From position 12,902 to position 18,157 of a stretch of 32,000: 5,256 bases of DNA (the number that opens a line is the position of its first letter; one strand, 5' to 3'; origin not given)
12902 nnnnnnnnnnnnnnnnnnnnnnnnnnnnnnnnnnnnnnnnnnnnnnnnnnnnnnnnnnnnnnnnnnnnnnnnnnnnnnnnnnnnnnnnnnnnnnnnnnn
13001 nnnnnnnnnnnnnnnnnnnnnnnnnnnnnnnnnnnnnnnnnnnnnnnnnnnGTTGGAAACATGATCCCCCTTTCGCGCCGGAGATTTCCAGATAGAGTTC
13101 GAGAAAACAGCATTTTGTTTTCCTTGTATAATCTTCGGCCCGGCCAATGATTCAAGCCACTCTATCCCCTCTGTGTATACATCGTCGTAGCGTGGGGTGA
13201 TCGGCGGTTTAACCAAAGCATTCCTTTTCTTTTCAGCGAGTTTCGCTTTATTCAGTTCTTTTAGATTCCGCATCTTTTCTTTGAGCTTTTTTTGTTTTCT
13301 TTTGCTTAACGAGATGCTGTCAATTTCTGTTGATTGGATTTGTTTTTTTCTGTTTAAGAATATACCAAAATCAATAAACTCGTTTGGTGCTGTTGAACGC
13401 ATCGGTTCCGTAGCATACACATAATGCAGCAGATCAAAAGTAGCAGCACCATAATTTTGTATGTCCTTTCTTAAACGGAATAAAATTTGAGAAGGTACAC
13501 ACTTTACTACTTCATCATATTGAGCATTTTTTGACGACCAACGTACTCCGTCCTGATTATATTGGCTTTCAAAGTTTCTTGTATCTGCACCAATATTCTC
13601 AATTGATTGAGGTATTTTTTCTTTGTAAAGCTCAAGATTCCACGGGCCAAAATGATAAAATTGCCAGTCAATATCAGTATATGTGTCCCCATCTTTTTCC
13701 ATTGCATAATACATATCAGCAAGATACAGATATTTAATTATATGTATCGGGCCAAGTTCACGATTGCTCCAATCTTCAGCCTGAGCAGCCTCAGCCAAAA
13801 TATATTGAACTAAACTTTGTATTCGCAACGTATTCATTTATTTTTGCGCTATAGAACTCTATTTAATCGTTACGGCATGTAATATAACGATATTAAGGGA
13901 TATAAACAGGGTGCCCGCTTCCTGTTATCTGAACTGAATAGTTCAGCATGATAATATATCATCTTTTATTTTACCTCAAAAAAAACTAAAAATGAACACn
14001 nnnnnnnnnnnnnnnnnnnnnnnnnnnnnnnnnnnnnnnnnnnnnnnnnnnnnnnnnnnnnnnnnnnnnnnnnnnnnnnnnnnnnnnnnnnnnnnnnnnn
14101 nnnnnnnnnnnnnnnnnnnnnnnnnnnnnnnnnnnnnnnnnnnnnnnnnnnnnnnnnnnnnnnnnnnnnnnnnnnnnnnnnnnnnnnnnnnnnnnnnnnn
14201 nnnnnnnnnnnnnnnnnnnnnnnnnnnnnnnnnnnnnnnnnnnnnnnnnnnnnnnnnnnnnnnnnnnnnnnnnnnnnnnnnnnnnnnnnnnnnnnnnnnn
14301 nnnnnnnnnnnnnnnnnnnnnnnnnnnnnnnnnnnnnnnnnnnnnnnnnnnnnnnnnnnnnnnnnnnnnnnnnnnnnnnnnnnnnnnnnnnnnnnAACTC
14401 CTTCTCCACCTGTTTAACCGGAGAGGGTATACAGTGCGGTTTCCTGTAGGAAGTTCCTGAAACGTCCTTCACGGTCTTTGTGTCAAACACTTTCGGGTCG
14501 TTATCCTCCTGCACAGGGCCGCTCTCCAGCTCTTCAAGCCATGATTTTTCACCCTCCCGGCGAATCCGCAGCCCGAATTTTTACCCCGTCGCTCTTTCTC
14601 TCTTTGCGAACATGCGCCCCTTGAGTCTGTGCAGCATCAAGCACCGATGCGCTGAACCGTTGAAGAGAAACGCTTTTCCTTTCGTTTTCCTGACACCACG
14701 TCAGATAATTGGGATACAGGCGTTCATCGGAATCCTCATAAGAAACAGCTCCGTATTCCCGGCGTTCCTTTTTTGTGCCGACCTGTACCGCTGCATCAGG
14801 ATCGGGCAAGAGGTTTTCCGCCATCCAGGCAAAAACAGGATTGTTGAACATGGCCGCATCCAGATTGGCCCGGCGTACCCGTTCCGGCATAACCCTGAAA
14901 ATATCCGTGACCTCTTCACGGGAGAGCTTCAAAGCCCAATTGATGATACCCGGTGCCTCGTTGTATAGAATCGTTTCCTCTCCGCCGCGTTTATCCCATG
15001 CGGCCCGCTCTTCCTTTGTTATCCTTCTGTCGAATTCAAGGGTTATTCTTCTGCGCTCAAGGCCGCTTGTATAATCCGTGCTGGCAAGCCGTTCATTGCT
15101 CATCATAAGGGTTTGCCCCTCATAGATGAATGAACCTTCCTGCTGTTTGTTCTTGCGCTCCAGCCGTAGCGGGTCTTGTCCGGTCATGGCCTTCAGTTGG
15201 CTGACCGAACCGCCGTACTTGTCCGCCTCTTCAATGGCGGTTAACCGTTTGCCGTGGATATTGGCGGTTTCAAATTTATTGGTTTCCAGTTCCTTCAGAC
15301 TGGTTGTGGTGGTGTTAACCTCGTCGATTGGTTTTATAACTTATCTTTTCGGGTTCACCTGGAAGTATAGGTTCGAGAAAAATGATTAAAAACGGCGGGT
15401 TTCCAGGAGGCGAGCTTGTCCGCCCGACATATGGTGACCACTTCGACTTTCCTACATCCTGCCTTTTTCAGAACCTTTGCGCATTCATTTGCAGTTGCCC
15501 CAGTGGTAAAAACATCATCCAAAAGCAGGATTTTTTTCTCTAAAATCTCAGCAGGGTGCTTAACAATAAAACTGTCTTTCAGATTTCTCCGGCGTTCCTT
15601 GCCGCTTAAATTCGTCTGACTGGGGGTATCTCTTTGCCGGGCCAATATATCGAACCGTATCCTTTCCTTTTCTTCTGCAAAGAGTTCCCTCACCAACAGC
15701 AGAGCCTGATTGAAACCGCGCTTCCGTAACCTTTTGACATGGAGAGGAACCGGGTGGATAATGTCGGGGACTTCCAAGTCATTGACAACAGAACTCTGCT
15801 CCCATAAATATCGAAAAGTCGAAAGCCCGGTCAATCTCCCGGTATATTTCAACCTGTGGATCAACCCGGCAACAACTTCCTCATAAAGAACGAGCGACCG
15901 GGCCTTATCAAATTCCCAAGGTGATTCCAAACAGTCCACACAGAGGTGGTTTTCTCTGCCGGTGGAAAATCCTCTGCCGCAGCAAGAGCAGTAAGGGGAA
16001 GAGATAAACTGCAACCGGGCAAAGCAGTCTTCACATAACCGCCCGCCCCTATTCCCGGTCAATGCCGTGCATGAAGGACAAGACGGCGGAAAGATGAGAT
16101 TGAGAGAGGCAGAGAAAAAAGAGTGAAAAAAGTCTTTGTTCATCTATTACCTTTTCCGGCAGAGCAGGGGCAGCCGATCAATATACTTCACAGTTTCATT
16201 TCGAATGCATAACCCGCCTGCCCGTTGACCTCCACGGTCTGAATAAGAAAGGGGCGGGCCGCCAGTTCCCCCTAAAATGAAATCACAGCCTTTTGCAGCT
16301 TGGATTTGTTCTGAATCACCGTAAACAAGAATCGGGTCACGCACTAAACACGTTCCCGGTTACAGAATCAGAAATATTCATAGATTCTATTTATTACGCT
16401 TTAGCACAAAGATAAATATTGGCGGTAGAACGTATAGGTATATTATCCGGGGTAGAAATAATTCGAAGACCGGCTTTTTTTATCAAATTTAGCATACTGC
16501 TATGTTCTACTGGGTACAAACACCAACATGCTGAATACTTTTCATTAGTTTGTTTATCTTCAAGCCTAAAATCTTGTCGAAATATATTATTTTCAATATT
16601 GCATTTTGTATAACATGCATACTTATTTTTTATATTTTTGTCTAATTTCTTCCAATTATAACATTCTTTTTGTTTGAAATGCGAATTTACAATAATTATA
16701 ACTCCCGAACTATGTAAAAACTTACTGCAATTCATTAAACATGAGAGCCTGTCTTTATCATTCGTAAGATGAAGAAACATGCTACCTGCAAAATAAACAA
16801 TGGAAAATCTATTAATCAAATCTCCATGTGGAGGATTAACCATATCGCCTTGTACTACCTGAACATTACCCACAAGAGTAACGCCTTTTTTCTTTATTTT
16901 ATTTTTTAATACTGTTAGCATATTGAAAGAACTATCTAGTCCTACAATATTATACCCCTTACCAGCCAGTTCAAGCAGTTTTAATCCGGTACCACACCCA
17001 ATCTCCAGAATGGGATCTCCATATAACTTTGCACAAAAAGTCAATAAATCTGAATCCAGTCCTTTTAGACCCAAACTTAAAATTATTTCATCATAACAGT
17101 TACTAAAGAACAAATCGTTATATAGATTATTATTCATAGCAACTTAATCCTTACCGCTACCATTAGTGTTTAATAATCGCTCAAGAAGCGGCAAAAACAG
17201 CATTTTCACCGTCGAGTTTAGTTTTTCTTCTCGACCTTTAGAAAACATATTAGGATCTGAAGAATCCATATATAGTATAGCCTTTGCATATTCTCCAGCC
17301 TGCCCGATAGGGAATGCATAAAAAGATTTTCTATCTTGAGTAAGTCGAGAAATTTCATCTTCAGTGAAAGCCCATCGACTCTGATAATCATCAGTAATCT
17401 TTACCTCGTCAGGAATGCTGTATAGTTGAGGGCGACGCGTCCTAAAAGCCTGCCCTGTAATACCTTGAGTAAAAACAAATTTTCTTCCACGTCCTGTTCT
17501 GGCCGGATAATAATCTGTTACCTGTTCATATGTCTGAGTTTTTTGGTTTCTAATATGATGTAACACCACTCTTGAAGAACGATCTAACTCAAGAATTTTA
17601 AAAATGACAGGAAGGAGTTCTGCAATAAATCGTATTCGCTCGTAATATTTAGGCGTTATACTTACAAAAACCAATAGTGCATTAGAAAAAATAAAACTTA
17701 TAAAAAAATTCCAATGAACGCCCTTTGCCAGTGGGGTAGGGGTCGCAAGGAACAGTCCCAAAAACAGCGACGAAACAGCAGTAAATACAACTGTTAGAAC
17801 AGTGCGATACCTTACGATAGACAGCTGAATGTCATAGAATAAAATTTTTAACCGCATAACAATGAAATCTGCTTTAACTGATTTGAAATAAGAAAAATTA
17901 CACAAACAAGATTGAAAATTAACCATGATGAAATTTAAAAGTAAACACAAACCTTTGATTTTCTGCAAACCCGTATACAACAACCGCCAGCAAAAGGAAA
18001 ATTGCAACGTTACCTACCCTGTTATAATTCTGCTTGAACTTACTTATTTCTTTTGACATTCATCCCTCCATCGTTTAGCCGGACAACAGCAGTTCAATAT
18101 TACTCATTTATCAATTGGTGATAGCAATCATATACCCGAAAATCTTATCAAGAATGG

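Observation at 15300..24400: Element-in-element: a ~9-kb serine-recombinase element splits the island's primase-helicase just after Walker A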

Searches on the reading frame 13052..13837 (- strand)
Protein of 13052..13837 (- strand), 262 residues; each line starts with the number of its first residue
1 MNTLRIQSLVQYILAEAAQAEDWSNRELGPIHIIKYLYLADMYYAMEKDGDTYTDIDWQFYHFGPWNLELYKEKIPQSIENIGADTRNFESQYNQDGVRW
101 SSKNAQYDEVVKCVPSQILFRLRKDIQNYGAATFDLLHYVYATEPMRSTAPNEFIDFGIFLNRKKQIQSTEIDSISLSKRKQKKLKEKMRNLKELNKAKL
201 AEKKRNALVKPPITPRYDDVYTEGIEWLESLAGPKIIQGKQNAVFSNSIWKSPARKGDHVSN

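Call 26: search_protein_families(library=pfam, proteins=[window:13052-13837:-], max_evalue=0.001)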
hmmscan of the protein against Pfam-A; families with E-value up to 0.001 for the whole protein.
window:13052-13837:- (262 aa): 0 families

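Call 44: search_protein_families(library=phrogs, proteins=[window:13052-13837:-], max_evalue=0.01)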
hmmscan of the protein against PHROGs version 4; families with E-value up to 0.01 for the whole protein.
window:13052-13837:- (262 aa): 1 family
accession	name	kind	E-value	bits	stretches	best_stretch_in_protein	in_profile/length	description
phrog_21341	-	unknown function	0.00067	20.4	1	157-210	25-79/135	-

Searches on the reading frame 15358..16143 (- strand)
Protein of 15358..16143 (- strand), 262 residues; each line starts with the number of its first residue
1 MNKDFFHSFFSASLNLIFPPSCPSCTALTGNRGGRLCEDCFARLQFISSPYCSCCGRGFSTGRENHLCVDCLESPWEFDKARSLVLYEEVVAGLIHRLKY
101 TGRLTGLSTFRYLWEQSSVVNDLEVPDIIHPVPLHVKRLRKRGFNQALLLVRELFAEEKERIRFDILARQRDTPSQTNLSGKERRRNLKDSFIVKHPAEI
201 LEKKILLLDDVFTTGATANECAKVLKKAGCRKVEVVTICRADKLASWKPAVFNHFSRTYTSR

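Call 9: search_protein_families(library=pfam, proteins=[window:15358-16143:-], max_evalue=0.01)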
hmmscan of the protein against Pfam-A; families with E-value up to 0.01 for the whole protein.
window:15358-16143:- (262 aa): 3 families
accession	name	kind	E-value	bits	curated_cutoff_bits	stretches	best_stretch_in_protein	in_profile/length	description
PF18912.6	DZR_2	-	1.5e-14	54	27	1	14-72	2-56/56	Double zinc ribbon domain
PF00156.33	Pribosyltran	-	1.2e-07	31.7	26.3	1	173-250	65-133/158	Phosphoribosyl transferase domain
PF14681.12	UPRTase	-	0.00015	21.7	27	1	190-239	108-157/206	Uracil phosphoribosyltransferase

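Call 19: search_protein_families(library=padloc, proteins=[window:15358-16143:-], max_evalue=0.01)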
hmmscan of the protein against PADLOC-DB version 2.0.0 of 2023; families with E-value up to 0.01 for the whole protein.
window:15358-16143:- (262 aa): 2 families
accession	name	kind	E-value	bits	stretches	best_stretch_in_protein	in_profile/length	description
PDLC03928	PsyrT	-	3.1e-12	43.6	1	165-241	608-684/689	-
PDLC03962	ShosT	-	3.2e-10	38.3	1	129-244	95-214/237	-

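Call 44: search_protein_families(library=phrogs, proteins=[window:15358-16143:-], max_evalue=0.01)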
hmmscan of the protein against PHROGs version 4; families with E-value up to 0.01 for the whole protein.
window:15358-16143:- (262 aa): 5 families
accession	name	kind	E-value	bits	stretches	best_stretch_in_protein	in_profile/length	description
phrog_16932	-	unknown function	3.4e-14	53.6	1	159-242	308-389/480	-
phrog_7188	-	unknown function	1.6e-05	26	1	124-233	38-142/155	-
phrog_8417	-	unknown function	8.5e-05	22.9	1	174-241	152-216/225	-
phrog_619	-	other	0.0041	17.3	1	199-235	199-235/282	ribose-phosphate pyrophosphokinase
phrog_27844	-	unknown function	0.006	16.7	1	198-239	295-336/392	-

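Call 45: search_protein_families(library=ncbifam, proteins=[window:15358-16143:-], max_evalue=0.01)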
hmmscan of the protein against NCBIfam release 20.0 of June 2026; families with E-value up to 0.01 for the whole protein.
window:15358-16143:- (262 aa): 21 families
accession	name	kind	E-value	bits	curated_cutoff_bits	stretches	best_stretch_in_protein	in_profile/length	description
NF008616.0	PRK11595.1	equivalog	2.1e-34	119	304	1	31-241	18-226/227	DNA utilization protein GntX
TIGR00201.1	comF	subfamily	4.6e-30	105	233.55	1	52-240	1-190/190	ComF family protein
NF002620.0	PRK02277.1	subfamily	2.2e-06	27.5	115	1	183-239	122-178/201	orotate phosphoribosyltransferase-like protein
NF002095.0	PRK00934.1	equivalog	7.7e-06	25.3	296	1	191-238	201-241/287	ribose-phosphate diphosphokinase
NF005592.0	PRK07322.1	subfamily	1.5e-05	24.5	143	1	198-249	116-167/180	adenine phosphoribosyltransferase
TIGR00336.1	pyrE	equivalog_domain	4.3e-05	23.3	106.8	1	202-239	108-145/173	orotate phosphoribosyltransferase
NF005537.0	PRK07199.1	subfamily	5.2e-05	22.5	322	1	182-238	191-247/301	ribose-phosphate diphosphokinase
TIGR01251.1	ribP_PPkin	subfamily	5.4e-05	22.2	113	1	182-237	190-245/309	ribose-phosphate diphosphokinase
NF001097.0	PRK00129.1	equivalog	7.5e-05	22.5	114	1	189-242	111-164/209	uracil phosphoribosyltransferase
NF002636.0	PRK02304.1-5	equivalog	0.00025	20.6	125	1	202-245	117-160/176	adenine phosphoribosyltransferase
TIGR01203.1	HGPRTase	equivalog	0.00041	20.2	150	1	196-240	79-123/167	hypoxanthine phosphoribosyltransferase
TIGR01090.1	apt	equivalog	0.00047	20.3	185.85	1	190-245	97-152/169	adenine phosphoribosyltransferase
TIGR01367.1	pyrE_Therm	equivalog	0.00052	19.7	150.25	1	188-239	96-142/187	orotate phosphoribosyltransferase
NF002320.0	PRK01259.1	subfamily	0.00091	18.7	297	1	184-236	196-248/316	ribose-phosphate diphosphokinase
NF002686.0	PRK02458.1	equivalog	0.0012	18.4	506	1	198-236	214-252/323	ribose-phosphate diphosphokinase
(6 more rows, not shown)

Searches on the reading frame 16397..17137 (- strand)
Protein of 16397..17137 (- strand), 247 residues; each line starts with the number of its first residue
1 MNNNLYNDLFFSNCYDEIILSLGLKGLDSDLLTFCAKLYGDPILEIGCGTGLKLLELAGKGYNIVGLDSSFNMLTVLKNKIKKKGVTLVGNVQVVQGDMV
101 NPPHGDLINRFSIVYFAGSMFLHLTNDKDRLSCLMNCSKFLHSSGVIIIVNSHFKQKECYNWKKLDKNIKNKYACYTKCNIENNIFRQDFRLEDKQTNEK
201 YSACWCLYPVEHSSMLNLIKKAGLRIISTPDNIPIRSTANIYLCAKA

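Call 9: search_protein_families(library=pfam, proteins=[window:16397-17137:-], max_evalue=0.01)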
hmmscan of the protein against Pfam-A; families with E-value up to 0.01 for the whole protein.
window:16397-17137:- (247 aa): 8 families
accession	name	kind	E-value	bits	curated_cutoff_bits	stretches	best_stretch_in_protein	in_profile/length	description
PF13649.12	Methyltransf_25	-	2.8e-14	54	27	1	43-145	1-97/97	Methyltransferase domain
PF08241.18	Methyltransf_11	-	4.7e-12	46.8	21.2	1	44-149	1-95/95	Methyltransferase domain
PF13847.12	Methyltransf_31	-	1.4e-11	44.7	27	1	41-175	5-131/145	Methyltransferase domain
PF08242.18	Methyltransf_12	-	2.9e-09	38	30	1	44-147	1-98/98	Methyltransferase domain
PF01209.24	Ubie_methyltran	-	2.1e-06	27.7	20.1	1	19-151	26-153/233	ubiE/COQ5 methyltransferase family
PF13489.12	Methyltransf_23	-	6.1e-06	26.5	27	1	30-87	11-61/164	Methyltransferase domain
PF02390.23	Methyltransf_4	-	0.0038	17.1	24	1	43-100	5-61/173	Putative methyltransferase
PF01135.25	PCMT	-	0.0045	17.2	20.3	1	15-98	52-132/210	Protein-L-isoaspartate(D-aspartate) O-methyltransferase (PCMT)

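Call 19: search_protein_families(library=padloc, proteins=[window:16397-17137:-], max_evalue=0.01)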
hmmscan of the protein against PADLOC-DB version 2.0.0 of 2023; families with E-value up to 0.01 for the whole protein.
window:16397-17137:- (247 aa): 1 family
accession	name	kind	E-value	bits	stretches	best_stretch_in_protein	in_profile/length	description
PDLC04134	mad2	-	9.3e-15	52.4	1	35-158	287-403/492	mads_2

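Call 44: search_protein_families(library=phrogs, proteins=[window:16397-17137:-], max_evalue=0.01)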
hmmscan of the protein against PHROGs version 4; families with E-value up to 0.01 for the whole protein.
window:16397-17137:- (247 aa): 3 families
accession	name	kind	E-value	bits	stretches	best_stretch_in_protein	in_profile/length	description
phrog_4752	-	other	9e-08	32.7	1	42-156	54-165/241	tRNA methyltransferase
phrog_22502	-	other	3.9e-07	31.1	1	31-195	64-215/276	methyltransferase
phrog_14544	-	unknown function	0.0085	16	0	31-77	114-161/323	-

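Call 45: search_protein_families(library=ncbifam, proteins=[window:16397-17137:-], max_evalue=0.01)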
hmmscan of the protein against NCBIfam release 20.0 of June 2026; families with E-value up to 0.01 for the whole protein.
window:16397-17137:- (247 aa): 30 families (the best 25 are shown)
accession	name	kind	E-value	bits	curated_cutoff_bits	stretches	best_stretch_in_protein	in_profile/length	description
NF041820.1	daptide_MTase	equivalog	3.3e-15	56.2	175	1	31-175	29-171/243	daptide-type RiPP biosynthesis methyltransferase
NF043040.1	corrin_prot_MT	hypoth_equivalog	1.2e-13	51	180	1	15-152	15-150/216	corrinoid protein-associated methyltransferase CpaM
NF051855.1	GlySarMtaseBact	equivalog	1.1e-10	41.6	350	1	42-229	56-234/259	glycine/sarcosine N-methyltransferase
NF045667.1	MTase_DVU1556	equivalog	1.2e-07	31.5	155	1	29-231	12-167/213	DVU_1556 family methyltransferase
NF001244.0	PRK00216.1-5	equivalog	1.9e-07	30.7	216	1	15-158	21-162/236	bifunctional demethylmenaquinone methyltransferase/2-methoxy-6-polyprenyl-1,4-benzoquinol methylase UbiE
TIGR02021.1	BchM-ChlM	equivalog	2e-07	30.7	158.9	1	33-101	46-114/218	magnesium protoporphyrin IX methyltransferase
NF011529.0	PRK14968.1-3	equivalog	2e-07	30.6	162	1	37-117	32-105/198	putative methyltransferase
NF001243.0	PRK00216.1-4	equivalog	2.1e-07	30.5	235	1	40-162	48-162/237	demethylmenaquinone methyltransferase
TIGR02072.1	BioC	equivalog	3.4e-07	30.3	184.95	1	41-199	36-183/244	malonyl-ACP O-methyltransferase BioC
TIGR01983.1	UbiG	equivalog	8.9e-07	28.4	102.95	1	37-149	47-151/228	bifunctional 2-polyprenyl-6-hydroxyphenol methylase/3-demethylubiquinol 3-O-methyltransferase UbiG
TIGR00537.1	hemK_rel_arch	hypoth_equivalog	9.8e-07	28.6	87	1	37-131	17-102/179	HemK2/MTQ2 family protein methyltransferase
TIGR02752.1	MenG_heptapren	equivalog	1.1e-06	28.4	419.85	1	40-163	46-161/231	demethylmenaquinone methyltransferase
TIGR01934.1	MenG_MenH_UbiE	subfamily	1.6e-06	27.6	158.35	1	19-158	18-150/223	ubiquinone/menaquinone biosynthesis methyltransferase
NF047649.1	MTase_UXPK_star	exception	2.7e-06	26.6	460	1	39-152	77-184/283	methyltransferase/UXPK-star double selenoprotein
NF045882.1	PLipidMtase_Leg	equivalog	5.8e-05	23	390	1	41-154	44-147/207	phospholipid N-methyltransferase PmtA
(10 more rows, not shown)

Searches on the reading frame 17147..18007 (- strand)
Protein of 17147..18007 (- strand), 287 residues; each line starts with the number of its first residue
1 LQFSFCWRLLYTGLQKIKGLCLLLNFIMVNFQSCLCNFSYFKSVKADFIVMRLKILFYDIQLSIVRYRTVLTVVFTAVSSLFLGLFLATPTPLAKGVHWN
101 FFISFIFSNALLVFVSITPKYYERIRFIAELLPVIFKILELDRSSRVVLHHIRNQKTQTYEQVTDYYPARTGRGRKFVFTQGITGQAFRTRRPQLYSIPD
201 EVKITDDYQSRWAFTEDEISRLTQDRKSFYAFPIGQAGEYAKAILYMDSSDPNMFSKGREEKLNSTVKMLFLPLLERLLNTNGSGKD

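Call 9: search_protein_families(library=pfam, proteins=[window:17147-18007:-], max_evalue=0.01)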
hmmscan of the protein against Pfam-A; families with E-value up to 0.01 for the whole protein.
window:17147-18007:- (287 aa): 0 families

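Call 19: search_protein_families(library=padloc, proteins=[window:17147-18007:-], max_evalue=0.01)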
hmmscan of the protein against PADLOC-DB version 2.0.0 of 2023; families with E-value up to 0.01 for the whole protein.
window:17147-18007:- (287 aa): 0 families

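Call 44: search_protein_families(library=phrogs, proteins=[window:17147-18007:-], max_evalue=0.01)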
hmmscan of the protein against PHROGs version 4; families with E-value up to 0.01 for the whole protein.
window:17147-18007:- (287 aa): 0 families

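Call 45: search_protein_families(library=ncbifam, proteins=[window:17147-18007:-], max_evalue=0.01)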
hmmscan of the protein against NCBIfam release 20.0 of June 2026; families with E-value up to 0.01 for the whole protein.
window:17147-18007:- (287 aa): 1 family
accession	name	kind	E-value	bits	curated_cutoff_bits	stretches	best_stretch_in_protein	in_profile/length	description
NF041560.1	T6SS_Burk_ExIF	subfamily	0.0042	16.8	90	1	64-158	128-221/234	putative type VI secretion system effector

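Call 61: search_protein_families(library=pfam, proteins=[window:17147-18007:-], max_evalue=1)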
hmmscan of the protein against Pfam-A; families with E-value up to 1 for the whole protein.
window:17147-18007:- (287 aa): 1 family
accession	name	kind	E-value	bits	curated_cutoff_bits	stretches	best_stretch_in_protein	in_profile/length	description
PF13185.12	GAF_2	-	0.22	12.2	28.6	1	161-256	35-117/136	GAF domain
